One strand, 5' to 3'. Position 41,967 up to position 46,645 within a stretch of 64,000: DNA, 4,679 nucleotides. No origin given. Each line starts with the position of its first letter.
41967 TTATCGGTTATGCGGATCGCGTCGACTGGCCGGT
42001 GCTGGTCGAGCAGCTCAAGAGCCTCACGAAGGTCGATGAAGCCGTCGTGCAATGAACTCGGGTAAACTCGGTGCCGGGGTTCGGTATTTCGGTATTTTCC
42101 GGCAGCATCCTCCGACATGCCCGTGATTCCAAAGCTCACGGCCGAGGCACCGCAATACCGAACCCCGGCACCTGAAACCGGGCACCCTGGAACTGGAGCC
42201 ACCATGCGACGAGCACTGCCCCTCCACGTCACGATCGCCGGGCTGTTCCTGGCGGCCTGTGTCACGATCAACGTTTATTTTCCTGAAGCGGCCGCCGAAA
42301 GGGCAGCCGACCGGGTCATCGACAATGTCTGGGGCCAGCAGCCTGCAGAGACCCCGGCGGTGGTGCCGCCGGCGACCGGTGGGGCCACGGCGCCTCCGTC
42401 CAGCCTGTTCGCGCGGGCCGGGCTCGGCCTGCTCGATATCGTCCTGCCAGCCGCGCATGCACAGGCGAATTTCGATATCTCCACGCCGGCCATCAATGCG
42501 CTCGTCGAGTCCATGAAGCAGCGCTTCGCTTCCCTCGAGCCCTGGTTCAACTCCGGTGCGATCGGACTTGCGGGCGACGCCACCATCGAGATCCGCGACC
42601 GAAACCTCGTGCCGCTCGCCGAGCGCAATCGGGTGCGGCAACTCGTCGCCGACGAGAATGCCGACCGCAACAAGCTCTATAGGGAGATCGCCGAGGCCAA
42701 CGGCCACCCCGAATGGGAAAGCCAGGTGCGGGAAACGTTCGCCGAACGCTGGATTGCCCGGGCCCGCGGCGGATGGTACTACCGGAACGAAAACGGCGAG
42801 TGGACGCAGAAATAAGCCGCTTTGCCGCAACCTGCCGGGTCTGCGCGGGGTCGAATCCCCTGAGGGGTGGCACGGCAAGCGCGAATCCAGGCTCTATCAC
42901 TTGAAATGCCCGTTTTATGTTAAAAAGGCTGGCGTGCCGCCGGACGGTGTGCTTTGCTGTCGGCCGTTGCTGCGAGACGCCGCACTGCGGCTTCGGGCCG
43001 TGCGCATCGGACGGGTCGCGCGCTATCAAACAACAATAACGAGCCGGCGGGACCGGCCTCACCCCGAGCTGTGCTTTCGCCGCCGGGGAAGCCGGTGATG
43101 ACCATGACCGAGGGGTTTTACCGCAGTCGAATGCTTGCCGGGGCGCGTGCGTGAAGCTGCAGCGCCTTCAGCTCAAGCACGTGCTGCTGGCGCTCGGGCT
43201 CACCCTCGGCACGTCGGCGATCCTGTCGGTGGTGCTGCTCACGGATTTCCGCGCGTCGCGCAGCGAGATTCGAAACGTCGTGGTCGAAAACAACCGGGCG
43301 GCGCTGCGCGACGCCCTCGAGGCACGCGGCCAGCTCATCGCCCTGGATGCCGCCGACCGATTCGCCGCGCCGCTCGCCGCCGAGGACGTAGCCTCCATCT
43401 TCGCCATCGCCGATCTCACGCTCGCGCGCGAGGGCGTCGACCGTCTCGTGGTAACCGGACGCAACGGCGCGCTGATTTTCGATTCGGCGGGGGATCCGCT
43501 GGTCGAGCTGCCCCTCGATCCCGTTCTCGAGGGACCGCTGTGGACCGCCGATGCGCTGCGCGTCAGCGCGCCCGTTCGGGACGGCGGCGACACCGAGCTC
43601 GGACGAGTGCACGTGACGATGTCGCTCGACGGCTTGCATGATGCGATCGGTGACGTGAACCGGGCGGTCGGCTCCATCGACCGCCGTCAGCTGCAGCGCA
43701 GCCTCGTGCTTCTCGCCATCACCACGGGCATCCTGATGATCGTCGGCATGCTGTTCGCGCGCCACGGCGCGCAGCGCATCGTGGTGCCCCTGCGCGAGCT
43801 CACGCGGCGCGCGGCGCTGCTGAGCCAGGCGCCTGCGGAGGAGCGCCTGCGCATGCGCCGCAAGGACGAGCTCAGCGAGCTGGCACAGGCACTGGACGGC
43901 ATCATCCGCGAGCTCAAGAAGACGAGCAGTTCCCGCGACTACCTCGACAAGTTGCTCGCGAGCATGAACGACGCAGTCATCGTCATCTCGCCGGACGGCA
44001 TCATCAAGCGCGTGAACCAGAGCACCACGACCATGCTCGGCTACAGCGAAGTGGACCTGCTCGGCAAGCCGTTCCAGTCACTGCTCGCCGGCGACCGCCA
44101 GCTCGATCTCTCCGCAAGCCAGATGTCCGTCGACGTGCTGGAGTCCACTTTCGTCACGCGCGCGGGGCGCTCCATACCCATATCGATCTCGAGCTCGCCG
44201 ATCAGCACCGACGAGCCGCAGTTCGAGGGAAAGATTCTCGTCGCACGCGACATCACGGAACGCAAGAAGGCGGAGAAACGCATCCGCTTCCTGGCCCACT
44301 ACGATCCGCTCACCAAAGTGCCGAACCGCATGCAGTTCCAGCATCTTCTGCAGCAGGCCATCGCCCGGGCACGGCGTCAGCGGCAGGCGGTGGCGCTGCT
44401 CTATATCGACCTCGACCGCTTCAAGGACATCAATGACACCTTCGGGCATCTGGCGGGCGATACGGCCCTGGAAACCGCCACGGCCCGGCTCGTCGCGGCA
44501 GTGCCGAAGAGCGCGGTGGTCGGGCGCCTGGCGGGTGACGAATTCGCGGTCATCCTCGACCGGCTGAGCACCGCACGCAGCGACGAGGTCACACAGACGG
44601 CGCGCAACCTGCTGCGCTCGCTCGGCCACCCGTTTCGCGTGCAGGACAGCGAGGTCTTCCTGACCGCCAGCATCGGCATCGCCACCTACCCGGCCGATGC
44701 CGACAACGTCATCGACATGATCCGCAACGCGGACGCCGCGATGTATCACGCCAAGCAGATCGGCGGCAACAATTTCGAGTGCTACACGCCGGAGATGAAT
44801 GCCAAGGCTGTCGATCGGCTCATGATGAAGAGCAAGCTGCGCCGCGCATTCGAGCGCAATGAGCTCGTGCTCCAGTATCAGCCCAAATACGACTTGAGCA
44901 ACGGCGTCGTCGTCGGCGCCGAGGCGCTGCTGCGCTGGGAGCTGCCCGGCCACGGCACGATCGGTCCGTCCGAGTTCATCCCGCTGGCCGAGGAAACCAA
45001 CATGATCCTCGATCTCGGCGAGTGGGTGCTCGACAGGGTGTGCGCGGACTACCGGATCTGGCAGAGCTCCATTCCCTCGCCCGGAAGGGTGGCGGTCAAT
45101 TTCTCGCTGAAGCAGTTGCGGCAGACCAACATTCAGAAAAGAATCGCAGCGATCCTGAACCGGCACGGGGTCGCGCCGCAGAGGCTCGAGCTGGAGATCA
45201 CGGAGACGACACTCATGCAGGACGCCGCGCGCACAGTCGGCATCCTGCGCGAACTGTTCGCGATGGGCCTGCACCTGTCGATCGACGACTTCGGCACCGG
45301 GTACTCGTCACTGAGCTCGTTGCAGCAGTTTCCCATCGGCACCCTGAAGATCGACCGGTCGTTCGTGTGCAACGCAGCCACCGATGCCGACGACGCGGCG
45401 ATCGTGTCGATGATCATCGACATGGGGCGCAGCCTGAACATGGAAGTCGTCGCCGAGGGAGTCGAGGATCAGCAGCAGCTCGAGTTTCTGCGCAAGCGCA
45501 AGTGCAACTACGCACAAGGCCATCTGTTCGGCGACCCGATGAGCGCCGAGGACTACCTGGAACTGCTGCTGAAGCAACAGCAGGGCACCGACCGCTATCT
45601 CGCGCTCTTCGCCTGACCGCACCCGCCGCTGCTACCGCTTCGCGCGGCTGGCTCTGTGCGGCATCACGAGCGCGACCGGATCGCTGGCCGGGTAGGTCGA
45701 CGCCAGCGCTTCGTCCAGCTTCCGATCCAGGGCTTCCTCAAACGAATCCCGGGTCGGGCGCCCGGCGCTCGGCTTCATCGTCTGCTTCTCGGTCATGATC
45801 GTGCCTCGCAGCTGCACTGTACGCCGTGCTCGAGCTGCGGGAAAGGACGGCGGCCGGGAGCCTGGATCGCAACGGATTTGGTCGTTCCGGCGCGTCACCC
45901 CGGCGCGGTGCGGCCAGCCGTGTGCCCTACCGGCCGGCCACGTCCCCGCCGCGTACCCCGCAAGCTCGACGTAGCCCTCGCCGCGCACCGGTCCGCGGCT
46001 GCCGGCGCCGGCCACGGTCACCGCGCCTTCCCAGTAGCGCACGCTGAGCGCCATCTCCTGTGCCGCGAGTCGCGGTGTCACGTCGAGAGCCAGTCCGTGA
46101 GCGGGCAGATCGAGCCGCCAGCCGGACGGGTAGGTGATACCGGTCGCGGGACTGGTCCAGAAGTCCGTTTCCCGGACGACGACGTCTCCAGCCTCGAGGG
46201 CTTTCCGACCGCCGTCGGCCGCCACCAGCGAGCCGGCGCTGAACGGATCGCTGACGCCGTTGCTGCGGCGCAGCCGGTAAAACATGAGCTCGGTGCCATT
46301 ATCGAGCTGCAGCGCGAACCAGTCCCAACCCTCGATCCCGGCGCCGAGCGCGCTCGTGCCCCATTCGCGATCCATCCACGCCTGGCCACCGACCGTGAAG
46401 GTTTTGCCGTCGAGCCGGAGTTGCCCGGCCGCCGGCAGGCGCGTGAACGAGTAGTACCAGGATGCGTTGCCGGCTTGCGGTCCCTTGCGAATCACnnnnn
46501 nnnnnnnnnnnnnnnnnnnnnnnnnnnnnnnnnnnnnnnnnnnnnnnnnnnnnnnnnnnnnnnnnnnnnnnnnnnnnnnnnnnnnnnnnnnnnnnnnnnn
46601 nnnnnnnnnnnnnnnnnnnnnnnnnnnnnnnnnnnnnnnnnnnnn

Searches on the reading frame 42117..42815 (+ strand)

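Call 50: search_protein_families(library=pfam, max_evalue=0.00001, proteins=[window:42117-42815:+])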
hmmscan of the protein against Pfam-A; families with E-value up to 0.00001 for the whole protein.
window:42117-42815:+ (232 aa): 1 family
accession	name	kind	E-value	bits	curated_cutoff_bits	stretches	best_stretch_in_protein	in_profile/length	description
PF07027.17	DUF1318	-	6.1e-20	72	27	1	134-232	2-92/92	Protein of unknown function (DUF1318)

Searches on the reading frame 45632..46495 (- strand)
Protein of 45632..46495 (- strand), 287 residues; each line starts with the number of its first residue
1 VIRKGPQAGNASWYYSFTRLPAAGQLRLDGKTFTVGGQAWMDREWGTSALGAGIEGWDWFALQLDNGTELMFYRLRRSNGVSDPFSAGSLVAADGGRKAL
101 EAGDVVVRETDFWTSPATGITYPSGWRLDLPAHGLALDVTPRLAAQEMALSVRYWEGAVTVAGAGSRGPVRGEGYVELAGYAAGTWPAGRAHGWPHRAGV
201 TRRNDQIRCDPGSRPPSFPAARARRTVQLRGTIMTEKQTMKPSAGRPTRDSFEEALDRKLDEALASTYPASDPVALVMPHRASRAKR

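Call 50: search_protein_families(library=pfam, max_evalue=0.00001, proteins=[window:45632-46495:-])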
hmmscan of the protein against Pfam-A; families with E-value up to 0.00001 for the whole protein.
window:45632-46495:- (287 aa): 2 families
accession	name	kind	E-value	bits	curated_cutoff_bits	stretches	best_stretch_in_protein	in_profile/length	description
PF17186.10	Lipocalin_9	-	3e-43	147.5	26.2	1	52-181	3-131/131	Lipocalin-like domain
PF07143.17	CrtC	-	7.4e-13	49.9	22.5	1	2-47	125-168/168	CrtC N-terminal lipocalin domain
